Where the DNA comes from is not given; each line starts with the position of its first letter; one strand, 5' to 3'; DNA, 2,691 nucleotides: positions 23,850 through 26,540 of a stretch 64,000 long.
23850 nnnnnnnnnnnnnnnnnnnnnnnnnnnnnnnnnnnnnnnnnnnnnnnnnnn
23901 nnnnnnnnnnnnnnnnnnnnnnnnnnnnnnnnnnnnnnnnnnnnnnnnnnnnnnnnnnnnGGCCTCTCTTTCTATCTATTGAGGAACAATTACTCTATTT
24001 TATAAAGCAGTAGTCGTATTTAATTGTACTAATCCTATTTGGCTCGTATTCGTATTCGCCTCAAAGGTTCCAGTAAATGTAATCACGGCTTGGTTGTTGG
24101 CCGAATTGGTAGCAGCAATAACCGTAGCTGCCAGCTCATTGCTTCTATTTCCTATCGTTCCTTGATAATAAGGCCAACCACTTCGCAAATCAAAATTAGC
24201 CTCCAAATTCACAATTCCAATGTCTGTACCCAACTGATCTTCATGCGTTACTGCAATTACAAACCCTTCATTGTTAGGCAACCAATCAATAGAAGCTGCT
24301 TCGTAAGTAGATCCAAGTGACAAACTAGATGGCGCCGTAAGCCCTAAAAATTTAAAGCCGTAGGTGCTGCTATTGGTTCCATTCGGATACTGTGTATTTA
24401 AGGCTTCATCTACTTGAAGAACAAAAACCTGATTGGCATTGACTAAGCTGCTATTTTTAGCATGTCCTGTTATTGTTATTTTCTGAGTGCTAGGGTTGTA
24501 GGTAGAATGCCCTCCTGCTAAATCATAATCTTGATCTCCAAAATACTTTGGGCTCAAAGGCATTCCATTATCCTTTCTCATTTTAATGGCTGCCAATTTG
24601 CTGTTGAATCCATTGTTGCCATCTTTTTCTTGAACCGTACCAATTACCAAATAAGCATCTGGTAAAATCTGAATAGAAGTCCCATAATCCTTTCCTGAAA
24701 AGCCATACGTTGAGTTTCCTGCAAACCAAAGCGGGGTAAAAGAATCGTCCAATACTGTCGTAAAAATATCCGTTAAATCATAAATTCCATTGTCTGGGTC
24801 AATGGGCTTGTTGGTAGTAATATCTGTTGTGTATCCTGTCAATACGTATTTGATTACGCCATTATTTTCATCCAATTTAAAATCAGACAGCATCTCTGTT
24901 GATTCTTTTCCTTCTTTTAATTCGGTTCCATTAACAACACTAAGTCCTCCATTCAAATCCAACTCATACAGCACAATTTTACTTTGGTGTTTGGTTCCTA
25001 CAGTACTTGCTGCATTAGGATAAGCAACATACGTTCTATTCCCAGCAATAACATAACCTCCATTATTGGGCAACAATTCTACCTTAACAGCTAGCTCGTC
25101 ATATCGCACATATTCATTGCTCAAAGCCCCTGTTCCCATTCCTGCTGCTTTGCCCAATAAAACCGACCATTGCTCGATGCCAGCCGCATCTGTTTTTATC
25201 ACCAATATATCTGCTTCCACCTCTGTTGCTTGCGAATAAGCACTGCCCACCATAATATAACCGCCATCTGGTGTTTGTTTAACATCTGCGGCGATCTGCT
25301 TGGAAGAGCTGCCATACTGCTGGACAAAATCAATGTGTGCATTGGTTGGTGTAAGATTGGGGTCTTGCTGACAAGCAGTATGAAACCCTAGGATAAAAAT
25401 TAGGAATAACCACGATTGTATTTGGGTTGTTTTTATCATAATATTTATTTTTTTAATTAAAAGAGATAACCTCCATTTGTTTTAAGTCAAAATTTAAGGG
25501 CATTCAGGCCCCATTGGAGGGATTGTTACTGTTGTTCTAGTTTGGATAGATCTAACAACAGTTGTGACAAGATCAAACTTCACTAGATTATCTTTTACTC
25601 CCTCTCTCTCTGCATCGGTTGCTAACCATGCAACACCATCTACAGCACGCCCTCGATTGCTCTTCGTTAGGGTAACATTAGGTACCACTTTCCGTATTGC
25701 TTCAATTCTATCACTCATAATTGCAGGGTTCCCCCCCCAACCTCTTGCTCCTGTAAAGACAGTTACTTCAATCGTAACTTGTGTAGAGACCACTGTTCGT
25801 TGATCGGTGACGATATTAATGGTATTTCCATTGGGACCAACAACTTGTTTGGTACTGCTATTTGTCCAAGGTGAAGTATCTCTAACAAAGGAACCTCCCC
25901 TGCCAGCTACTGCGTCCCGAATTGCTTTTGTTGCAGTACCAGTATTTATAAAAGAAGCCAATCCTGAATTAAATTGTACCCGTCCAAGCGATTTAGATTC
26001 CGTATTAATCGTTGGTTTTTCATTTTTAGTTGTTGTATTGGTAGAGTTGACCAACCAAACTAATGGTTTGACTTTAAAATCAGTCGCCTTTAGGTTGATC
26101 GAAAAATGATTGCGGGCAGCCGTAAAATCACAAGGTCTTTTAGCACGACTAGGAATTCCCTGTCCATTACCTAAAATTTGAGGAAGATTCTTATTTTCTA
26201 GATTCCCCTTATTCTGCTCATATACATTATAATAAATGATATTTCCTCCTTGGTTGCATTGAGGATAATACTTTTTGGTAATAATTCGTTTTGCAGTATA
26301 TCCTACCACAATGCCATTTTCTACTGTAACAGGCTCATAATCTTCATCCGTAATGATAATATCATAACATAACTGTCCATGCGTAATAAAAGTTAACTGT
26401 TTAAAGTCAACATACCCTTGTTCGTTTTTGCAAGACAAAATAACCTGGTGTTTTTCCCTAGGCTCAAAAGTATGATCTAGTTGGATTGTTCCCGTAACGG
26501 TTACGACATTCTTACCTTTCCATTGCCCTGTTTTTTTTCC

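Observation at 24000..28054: Uncharacterized minus-strand cassette: 184-aa KA-tailed protein, 658-aa coiled-coil/beta-rich protein, beta-propeller lipoprotein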

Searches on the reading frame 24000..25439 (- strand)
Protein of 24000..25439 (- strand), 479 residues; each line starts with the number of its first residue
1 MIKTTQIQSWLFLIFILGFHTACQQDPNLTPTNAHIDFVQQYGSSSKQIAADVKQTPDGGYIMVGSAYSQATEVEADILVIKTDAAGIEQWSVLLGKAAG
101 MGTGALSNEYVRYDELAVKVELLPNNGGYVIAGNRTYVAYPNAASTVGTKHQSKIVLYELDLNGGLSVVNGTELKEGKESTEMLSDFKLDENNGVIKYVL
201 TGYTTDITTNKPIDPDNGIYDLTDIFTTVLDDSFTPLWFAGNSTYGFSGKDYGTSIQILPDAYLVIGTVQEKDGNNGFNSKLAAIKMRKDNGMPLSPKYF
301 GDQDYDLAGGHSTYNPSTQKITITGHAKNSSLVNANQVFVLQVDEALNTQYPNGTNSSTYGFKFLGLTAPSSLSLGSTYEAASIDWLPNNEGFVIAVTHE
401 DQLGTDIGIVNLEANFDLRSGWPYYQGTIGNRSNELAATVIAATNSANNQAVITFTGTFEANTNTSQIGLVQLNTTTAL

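Call 3: search_protein_families(library=pfam, proteins=[window:24000-25439:-], max_evalue=0.1)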
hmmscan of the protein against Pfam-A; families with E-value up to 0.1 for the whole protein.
window:24000-25439:- (479 aa): 0 families

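Call 4: search_protein_families(library=ncbifam, proteins=[window:24000-25439:-], max_evalue=0.1)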
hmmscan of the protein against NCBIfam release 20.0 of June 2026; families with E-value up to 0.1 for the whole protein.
window:24000-25439:- (479 aa): 0 families

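Call 5: search_protein_families(library=phrogs, proteins=[window:24000-25439:-], max_evalue=0.1)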
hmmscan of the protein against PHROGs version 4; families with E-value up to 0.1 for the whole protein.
window:24000-25439:- (479 aa): 0 families

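Call 6: search_protein_families(library=padloc, proteins=[window:24000-25439:-], max_evalue=0.1)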
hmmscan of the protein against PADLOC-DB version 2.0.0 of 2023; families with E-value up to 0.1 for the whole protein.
window:24000-25439:- (479 aa): 0 families

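Call 17: find_homologous_proteins(query=window:24000-25439:-)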
Query window:24000-25439:- (479 aa): 256 proteins with E <= 0.001 among 8000 candidates; the best 120 are listed.
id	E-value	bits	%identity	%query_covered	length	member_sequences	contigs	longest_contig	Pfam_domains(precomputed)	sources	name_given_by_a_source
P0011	0.0e+0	1067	100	100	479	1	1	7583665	-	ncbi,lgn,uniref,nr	ncbi:hypothetical protein [Aureispira anguillae]|uniref:Lipoprotein n=1 Tax=Aureispira anguillae Tax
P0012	6.1e-235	798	75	100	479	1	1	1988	-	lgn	-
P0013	1.4e-233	794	75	100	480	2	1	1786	-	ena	-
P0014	6.1e-231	785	74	100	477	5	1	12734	-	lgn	-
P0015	2.4e-225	767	72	100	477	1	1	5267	-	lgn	-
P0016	1.1e-130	455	49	96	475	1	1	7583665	-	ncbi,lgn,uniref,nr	ncbi:hypothetical protein [Aureispira anguillae]|uniref:Uncharacterized protein n=1 Tax=Aureispira a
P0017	2.8e-126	440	49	100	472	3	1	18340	-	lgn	-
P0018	4.1e-121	423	46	98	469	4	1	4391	-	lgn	-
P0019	7.9e-121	422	47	98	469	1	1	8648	-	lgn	-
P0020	1.5e-120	421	45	98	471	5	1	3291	-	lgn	-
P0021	4.2e-117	410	45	96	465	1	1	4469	-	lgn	-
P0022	6.6e-117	409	44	98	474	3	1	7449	-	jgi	jgi:hypothetical protein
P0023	9.6e-117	409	45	98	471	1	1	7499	-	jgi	jgi:hypothetical protein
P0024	6.7e-112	393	44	99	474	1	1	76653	-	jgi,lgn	jgi:hypothetical protein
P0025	1.5e-108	382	44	98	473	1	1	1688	-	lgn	-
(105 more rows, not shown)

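Call 57: find_encoding_contigs(protein=P0016, flank=10000, max_places=3)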
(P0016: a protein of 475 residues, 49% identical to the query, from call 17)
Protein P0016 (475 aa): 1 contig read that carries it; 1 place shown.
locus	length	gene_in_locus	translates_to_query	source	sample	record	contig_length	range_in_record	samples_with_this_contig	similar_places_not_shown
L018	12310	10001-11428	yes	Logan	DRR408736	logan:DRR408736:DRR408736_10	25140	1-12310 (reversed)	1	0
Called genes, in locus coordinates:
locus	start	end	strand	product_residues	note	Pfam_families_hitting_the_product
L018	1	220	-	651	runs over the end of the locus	PF02018:CBM_4_9, PF18962:Por_Secre_tail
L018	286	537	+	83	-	-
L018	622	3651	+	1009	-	PF07494:Reg_prop (weak), PF07495:Y_Y_Y, PF06580:His_kinase, PF02518:HATPase_c (faint)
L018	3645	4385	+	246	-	PF00072:Response_reg, PF04397:LytTR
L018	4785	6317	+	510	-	PF01336:tRNA_anti-codon, PF00152:tRNA-synt_2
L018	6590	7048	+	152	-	PF12867:DinB_2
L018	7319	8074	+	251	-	PF01936:NYN, PF12872:OST-HTH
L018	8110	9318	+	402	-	PF14094:DUF4272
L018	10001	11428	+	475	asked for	-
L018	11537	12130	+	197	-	PF13576:Pentapeptide_3 (faint), PF00805:Pentapeptide (weak), PF13599:Pentapeptide_4, PF00805:Pentapeptide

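Call 67: find_related_loci(query=A4, collection=genome_contigs, flank=8000)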
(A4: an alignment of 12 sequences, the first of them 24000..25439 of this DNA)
Query A4 (479 aa) in genome_contigs; peptide patterns used: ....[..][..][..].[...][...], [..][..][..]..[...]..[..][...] (x = any residue, [..] = any of these).
413 stretches matched a pattern; 265 encode a relative of the query (tblastn E <= 1e-3); the best 80 are kept; 80 distinct loci.
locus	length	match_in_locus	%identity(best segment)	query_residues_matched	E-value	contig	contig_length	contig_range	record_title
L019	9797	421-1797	45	20-474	4e-121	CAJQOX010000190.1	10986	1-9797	MAG: uncultured Aureispira sp. isolate 3_20180319_Bin_20180319_Bin_197_1 genome assembly, contig: c_000007093551, whole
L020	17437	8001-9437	42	14-475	9e-100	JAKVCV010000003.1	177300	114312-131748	MAG: Saprospiraceae bacterium isolate ALOHA_ZT_63 ZT-Saprospiraceae-4_3, whole genome shotgun sequence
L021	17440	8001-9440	39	9-474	8e-94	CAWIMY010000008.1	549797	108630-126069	MAG: uncultured Saprospiraceae bacterium isolate MFD03250.bin.1.19 genome assembly, contig: contig_5030, whole genome sh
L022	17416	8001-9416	40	9-474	5e-93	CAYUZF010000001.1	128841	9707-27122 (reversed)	MAG TPA_asm: uncultured Aureispira sp. isolate SRP063590_co1_199 genome assembly, contig: NODE_127_length_128841_cov_3.6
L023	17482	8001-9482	39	1-475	3e-91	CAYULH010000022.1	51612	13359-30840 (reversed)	MAG TPA_asm: uncultured Aureispira sp. isolate binchicken_co405_134 genome assembly, contig: NODE_896_length_51612_cov_4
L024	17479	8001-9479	39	1-474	2e-90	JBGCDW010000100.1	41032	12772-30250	MAG: Aureispira sp. isolate SGMAG-63 contig100, whole genome shotgun sequence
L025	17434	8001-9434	38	11-474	1e-89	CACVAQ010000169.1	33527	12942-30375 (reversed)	MAG: uncultured Aureispira sp. isolate HLG_WM_MAG_10 genome assembly, contig: NODE_222_length_33527_cov_52.265928, whole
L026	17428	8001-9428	38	11-474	3e-88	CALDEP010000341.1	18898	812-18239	MAG: uncultured Aureispira sp. isolate B3_Bin_Bin_96_1 genome assembly, contig: c_000002819681, whole genome shotgun seq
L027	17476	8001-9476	37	11-475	1e-84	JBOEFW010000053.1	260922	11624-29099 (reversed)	MAG: Aureispira sp. isolate PBSAbac1 PBSA13_contig_861, whole genome shotgun sequence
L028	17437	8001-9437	36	11-474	9e-76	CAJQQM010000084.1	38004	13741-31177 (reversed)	MAG: uncultured Aureispira sp. isolate 3_20180511_Bin_METABAT_31_1 genome assembly, contig: c_000000928387, whole genome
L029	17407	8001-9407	33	1-474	6e-64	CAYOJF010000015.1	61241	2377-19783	MAG TPA_asm: uncultured Aureispira sp. isolate SRP268394_co1_165 genome assembly, contig: NODE_697_length_61241_cov_7.25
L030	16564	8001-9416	44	1-471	1e-121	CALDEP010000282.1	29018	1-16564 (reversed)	MAG: uncultured Aureispira sp. isolate B3_Bin_Bin_96_1 genome assembly, contig: c_000000615677, whole genome shotgun seq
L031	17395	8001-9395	39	13-474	4e-76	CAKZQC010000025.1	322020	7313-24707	MAG TPA_asm: uncultured Saprospiraceae bacterium isolate ERR2094174_bin.4_CONCOCT_v1.1_MAG genome assembly, contig: ERZ6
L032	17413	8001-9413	30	15-475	1e-43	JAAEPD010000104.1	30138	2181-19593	MAG: Aureispira sp. isolate Cli_1 CliG_CONTIG670811, whole genome shotgun sequence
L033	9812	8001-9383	30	1-474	2e-39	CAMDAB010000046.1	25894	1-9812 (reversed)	MAG: Saprospira grandis DSM 2844 isolate ME-21oct19-178 genome assembly, contig: ME-21oct19-C2574, whole genome shotgun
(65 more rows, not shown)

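Call 91: search_solved_structures(query=A4, max_evalue=0.01)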
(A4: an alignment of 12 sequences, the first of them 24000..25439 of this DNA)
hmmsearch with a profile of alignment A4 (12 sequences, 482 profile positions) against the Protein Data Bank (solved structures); distinct sequences matched with E-value up to 0.01: 0.

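Call 114: search_protein_families(library=pfam, alignment_id=A4, max_evalue=1)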
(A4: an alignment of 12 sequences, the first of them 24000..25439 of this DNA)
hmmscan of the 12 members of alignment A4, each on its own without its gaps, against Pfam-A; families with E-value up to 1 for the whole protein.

A. member 1, window:24000-25439:- (479 aa): 0 families

B. families by the number of members that match (of 12 scanned): 3 families
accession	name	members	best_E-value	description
PF15607.11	Ntox44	1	0.0023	Bacterial toxin 44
PF20820.2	Fib-H_N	1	0.14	Fibroin heavy chain, N-terminal domain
PF18883.6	AC_1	1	0.19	Autochaperone Domain Type 1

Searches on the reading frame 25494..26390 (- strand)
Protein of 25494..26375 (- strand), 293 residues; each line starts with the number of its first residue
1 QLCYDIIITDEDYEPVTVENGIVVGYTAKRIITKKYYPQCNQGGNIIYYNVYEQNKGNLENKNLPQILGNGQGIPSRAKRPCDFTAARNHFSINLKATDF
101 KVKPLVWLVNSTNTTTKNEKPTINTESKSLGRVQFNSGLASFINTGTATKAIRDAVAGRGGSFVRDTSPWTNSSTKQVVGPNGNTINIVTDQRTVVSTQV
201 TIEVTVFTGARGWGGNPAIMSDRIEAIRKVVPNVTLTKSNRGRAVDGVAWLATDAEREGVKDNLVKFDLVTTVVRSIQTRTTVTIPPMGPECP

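Call 72: search_solved_structures(query=A5, max_evalue=10, show_alignments=0)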
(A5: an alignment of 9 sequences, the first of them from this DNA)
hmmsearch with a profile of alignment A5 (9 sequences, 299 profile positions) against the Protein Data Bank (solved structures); distinct sequences matched with E-value up to 10: 9.
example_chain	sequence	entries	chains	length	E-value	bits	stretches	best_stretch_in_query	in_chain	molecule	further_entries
4v9n_AK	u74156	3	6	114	0.75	12.3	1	9-33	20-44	30S ribosomal protein S11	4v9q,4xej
4zer_1k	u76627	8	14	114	0.76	12.3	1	9-33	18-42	30S ribosomal protein S11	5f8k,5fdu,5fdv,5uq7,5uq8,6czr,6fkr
4yhh_K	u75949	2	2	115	0.77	12.3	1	9-33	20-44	30S ribosomal protein S11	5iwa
5wnq_K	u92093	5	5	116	0.78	12.3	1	9-33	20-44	30S ribosomal protein S11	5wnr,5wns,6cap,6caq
6cao_K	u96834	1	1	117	0.79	12.3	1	9-33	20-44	30S ribosomal protein S11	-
6gzq_K2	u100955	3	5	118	0.8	12.2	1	9-33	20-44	30S ribosomal protein S11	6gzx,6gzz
1x18_G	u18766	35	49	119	0.81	12.2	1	9-33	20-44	30S ribosomal protein S11 | RIBOSOMAL PROTEIN S11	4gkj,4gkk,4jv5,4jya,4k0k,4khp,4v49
1i94_K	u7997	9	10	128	0.91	12.1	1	9-33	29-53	30S RIBOSOMAL PROTEIN S11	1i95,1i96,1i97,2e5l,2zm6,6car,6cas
10px_1k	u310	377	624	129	0.92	12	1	9-33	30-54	30S ribosomal protein S11 | Ribosomal protein S11 | 16S Ribosomal protein S11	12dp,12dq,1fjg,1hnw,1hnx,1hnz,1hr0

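Call 73: search_protein_families(library=phrogs, alignment_id=A5, max_evalue=1)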
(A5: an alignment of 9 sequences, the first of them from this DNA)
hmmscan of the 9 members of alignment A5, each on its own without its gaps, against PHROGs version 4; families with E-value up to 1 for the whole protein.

A. member 1, seq(298 aa): 1 family
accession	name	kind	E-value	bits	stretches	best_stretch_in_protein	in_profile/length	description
phrog_3957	-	unknown function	0.048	14.5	1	8-58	61-111/174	-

B. families by the number of members that match (of 9 scanned): 6 families
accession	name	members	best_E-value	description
phrog_3957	-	2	0.048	-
phrog_19266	-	1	0.02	-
phrog_24888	-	1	0.059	-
phrog_29636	-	1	0.06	-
phrog_8783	-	1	0.16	-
phrog_33656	-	1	0.27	-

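Call 74: search_protein_families(library=pfam, proteins=[window:25494-26375:-], max_evalue=1)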
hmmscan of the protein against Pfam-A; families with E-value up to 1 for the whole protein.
window:25494-26375:- (293 aa): 0 families
